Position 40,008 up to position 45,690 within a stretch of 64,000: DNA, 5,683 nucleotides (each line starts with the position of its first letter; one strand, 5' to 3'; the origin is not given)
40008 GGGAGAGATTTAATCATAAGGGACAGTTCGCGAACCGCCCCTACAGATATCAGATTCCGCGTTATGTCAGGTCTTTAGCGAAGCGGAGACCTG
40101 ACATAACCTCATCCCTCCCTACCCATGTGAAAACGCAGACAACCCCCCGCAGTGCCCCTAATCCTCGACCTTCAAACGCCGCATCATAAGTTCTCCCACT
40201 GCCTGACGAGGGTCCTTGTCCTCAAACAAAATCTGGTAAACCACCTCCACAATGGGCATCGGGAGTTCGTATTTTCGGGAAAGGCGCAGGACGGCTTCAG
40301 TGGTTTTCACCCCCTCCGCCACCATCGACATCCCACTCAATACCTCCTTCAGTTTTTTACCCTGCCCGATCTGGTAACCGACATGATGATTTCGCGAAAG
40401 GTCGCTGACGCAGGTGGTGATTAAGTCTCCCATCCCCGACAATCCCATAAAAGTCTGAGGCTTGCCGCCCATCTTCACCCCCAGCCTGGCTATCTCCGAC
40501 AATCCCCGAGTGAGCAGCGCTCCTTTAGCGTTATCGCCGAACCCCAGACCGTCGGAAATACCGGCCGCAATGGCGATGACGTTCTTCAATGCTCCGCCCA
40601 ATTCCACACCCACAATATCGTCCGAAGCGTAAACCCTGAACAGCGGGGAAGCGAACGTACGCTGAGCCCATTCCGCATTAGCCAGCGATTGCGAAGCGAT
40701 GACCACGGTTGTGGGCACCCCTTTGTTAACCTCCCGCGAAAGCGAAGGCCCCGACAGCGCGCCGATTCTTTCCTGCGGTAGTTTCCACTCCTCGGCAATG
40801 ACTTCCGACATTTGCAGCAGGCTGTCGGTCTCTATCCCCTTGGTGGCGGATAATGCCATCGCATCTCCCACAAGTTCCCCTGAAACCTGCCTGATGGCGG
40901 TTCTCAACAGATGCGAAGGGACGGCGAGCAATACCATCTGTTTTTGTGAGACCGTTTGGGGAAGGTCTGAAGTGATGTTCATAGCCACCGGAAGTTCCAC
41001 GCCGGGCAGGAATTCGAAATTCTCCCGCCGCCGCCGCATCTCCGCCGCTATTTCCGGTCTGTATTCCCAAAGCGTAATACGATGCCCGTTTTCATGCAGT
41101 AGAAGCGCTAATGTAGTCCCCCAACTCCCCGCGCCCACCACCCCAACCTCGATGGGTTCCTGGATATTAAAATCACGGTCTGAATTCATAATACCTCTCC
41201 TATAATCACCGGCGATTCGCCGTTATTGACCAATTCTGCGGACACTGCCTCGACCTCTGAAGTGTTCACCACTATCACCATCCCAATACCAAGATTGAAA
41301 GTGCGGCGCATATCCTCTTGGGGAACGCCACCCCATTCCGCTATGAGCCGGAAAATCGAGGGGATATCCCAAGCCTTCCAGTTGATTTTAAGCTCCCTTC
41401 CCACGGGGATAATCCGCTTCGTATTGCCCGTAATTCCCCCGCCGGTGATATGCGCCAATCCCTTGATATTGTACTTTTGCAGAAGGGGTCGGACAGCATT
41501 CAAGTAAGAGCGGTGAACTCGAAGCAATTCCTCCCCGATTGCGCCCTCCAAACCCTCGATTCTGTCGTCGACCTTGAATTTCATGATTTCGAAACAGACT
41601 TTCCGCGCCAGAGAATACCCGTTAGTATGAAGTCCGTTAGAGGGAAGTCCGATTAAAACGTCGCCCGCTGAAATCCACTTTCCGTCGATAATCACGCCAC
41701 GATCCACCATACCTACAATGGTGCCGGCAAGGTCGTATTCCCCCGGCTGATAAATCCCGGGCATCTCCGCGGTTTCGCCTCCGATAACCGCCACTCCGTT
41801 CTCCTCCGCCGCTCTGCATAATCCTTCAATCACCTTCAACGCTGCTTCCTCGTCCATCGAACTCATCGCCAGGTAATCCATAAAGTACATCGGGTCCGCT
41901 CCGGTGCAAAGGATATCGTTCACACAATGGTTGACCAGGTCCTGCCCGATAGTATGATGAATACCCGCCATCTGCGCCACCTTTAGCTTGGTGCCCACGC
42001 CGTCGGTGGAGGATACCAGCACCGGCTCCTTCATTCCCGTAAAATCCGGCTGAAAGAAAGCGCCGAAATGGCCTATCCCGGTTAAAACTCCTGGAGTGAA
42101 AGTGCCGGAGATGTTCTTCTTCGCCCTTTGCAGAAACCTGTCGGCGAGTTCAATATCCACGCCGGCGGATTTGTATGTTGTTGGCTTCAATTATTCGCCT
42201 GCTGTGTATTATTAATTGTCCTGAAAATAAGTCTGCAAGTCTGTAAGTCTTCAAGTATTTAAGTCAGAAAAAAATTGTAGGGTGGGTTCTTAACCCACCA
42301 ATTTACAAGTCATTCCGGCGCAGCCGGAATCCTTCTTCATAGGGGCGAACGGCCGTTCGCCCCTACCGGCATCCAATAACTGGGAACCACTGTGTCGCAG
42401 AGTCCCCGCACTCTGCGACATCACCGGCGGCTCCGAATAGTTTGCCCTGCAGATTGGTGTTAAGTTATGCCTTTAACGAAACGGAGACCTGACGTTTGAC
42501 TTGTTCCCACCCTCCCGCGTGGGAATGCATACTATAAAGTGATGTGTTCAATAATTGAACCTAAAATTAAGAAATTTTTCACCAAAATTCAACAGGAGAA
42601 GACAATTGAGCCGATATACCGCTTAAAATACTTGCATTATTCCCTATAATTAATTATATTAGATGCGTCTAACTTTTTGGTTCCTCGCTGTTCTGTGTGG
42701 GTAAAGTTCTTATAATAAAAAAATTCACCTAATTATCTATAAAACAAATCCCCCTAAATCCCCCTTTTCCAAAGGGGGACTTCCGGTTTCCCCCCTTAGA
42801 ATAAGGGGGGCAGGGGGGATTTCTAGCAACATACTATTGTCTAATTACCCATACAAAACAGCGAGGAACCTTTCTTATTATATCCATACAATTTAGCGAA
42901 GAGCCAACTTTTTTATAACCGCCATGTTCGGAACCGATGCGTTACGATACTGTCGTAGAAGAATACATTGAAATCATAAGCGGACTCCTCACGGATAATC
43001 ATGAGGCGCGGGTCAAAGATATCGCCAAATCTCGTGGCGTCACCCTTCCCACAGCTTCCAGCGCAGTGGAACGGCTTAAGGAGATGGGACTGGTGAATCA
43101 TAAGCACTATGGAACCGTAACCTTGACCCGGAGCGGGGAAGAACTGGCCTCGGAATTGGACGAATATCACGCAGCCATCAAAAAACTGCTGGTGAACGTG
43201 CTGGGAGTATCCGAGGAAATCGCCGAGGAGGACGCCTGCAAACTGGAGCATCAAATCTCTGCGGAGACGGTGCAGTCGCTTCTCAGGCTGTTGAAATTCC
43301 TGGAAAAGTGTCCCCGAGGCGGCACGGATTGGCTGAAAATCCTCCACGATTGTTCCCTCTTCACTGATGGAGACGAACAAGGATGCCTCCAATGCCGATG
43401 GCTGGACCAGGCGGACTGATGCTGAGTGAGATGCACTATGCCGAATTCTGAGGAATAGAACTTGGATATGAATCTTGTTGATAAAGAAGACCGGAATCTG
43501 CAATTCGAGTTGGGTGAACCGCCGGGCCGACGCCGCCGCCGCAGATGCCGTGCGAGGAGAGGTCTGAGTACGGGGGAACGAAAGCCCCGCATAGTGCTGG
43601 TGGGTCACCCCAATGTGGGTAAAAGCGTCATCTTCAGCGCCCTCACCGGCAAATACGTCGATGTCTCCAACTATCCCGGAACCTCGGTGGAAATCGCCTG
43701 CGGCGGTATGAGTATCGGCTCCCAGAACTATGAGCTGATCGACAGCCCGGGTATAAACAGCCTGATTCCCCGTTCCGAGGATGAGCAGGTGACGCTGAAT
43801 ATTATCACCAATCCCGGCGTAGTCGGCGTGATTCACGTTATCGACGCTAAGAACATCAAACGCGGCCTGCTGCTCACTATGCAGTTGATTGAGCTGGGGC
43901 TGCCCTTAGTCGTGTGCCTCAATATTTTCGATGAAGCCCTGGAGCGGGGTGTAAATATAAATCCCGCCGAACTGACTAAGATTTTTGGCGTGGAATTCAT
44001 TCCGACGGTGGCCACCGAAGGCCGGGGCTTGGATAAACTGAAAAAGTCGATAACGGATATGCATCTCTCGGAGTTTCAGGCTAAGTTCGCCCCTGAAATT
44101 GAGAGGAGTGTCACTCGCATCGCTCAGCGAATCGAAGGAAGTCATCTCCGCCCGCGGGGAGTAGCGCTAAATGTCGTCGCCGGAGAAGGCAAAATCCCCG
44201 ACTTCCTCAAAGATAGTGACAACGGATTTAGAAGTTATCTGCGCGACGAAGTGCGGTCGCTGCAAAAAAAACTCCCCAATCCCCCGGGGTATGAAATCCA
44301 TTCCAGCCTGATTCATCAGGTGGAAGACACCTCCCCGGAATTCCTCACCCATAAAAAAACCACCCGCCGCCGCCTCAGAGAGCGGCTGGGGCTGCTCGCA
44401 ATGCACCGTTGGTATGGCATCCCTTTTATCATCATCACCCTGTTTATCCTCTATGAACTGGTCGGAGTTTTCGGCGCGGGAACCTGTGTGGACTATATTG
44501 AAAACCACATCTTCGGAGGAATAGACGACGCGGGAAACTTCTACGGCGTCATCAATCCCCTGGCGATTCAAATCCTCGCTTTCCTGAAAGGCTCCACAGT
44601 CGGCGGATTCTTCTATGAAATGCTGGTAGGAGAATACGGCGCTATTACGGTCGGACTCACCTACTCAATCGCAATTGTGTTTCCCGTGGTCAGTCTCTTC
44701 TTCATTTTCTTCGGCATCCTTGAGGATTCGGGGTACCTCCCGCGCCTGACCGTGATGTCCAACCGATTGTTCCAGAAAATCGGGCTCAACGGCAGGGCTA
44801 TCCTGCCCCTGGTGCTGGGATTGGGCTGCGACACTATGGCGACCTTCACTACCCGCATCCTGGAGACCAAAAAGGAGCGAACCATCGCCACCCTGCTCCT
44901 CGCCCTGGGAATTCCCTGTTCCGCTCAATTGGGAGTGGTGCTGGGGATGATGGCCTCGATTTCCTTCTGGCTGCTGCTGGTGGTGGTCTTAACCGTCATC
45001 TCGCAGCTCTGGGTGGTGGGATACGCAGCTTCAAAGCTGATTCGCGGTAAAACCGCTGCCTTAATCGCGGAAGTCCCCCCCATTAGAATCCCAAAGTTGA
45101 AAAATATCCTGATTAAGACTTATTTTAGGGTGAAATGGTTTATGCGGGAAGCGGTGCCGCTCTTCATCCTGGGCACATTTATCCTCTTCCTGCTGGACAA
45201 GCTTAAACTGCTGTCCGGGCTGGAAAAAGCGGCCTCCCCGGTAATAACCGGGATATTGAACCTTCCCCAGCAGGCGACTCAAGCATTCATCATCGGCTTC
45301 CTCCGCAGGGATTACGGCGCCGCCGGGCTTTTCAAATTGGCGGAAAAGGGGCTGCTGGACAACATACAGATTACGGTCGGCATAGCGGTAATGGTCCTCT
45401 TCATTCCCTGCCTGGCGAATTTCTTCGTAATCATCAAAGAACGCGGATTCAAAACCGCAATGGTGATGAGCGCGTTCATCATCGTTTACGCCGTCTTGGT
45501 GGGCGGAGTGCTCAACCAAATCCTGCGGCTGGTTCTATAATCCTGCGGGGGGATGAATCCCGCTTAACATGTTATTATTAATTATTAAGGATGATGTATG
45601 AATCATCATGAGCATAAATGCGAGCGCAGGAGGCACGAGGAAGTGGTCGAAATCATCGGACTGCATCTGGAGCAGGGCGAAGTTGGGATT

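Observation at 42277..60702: At least six families of REP-like hairpins assembled combinatorially (BIME-like mosaics) in many intergenic regions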

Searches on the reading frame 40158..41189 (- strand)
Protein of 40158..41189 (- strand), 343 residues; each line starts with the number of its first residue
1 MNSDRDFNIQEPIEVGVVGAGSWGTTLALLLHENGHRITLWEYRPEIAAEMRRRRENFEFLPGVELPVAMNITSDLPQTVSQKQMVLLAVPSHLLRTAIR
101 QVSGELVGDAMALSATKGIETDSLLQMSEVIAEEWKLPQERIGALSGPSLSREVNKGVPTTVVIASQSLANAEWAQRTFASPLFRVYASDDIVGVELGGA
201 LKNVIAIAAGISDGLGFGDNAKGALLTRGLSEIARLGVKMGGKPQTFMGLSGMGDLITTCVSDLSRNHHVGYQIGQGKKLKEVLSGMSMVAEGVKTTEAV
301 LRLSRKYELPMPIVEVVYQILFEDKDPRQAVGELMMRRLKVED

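Call 13: search_protein_families(library=pfam, proteins=[window:40158-41189:-])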
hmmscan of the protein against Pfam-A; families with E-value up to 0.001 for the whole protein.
window:40158-41189:- (343 aa): 6 families
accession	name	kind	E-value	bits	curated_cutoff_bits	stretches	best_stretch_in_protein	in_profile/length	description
PF07479.19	NAD_Gly3P_dh_C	-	1.4e-59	200.8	25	1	191-331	1-141/142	NAD-dependent glycerol-3-phosphate dehydrogenase C-terminus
PF01210.29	NAD_Gly3P_dh_N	-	1.6e-46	158.6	23.1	1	15-170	2-156/158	NAD-dependent glycerol-3-phosphate dehydrogenase N-terminus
PF20618.3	GPD_NAD_C_bact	-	3.7e-21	75.9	27.6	1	251-317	1-66/66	Bacterial GPD, NAD-dependent C-terminal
PF02558.23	ApbA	-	3.6e-06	27.1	22.2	1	15-125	1-109/150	Ketopantoate reductase PanE/ApbA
PF03807.23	F420_oxidored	-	1e-05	26.5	21.6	1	15-104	2-81/94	NADP oxidoreductase coenzyme F420-dependent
PF13450.12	NAD_binding_8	-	1.3e-05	25.8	21.9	1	17-73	1-52/68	NAD(P)-binding Rossmann-like domain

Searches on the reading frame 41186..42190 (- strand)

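Call 13: search_protein_families(library=pfam, proteins=[window:41186-42190:-])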
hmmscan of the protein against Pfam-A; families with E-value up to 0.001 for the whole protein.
window:41186-42190:- (334 aa): 2 families
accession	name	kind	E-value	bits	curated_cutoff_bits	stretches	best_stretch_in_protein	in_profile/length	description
PF00586.29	AIRS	-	1.6e-22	80.5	24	1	57-162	14-112/112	AIR synthase related protein, N-terminal domain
PF02769.27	AIRS_C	-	3e-20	73.4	23.1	1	175-333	2-145/156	AIR synthase related protein, C-terminal domain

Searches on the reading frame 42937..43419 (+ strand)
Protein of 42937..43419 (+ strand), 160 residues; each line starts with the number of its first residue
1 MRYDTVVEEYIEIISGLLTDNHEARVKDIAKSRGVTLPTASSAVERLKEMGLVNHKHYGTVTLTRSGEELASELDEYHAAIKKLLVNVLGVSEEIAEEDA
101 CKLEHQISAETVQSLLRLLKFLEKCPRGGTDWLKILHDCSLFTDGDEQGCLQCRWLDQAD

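Call 13: search_protein_families(library=pfam, proteins=[window:42937-43419:+])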
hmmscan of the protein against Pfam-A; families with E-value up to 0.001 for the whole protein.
window:42937-43419:+ (160 aa): 5 families
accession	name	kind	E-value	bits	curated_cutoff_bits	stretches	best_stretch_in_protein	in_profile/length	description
PF02742.21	Fe_dep_repr_C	-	6.9e-20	71.3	27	1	64-132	1-69/70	Iron dependent repressor, metal binding and dimerisation domain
PF01325.25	Fe_dep_repress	-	2.8e-09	37.5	26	1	6-60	5-59/60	Iron dependent repressor, N-terminal DNA binding domain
PF12802.13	MarR_2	-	8.6e-05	23.1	27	1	20-53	16-50/61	MarR family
PF13412.12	HTH_24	-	0.00036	20.5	21.9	0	17-53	11-47/48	Winged helix-turn-helix DNA-binding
PF25213.1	HVO_A0261_N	-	0.00093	19.5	35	0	23-81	24-81/86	HVO_A0261 N-terminal domain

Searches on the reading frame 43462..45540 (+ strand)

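Call 13: search_protein_families(library=pfam, proteins=[window:43462-45540:+])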
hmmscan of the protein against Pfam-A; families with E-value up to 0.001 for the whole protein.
window:43462-45540:+ (692 aa): 5 families
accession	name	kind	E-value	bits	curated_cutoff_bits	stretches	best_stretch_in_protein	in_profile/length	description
PF02421.24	FeoB_N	-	7.5e-48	162.4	27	1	43-197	2-156/156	Ferrous iron transport protein B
PF07670.19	Gate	-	5e-24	85.2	29.6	2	405-498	3-102/104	Nucleoside recognition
PF01926.29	MMR_HSR1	-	2.9e-16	60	21.9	1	43-154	1-112/113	50S ribosome-binding GTPase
PF07664.17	FeoB_C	-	3.4e-08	33.5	26.6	1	506-556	2-54/54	Ferrous iron transport protein B C terminus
PF09439.16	SRPRB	-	7.2e-05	22.7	25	1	40-130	2-83/178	Signal recognition particle receptor beta subunit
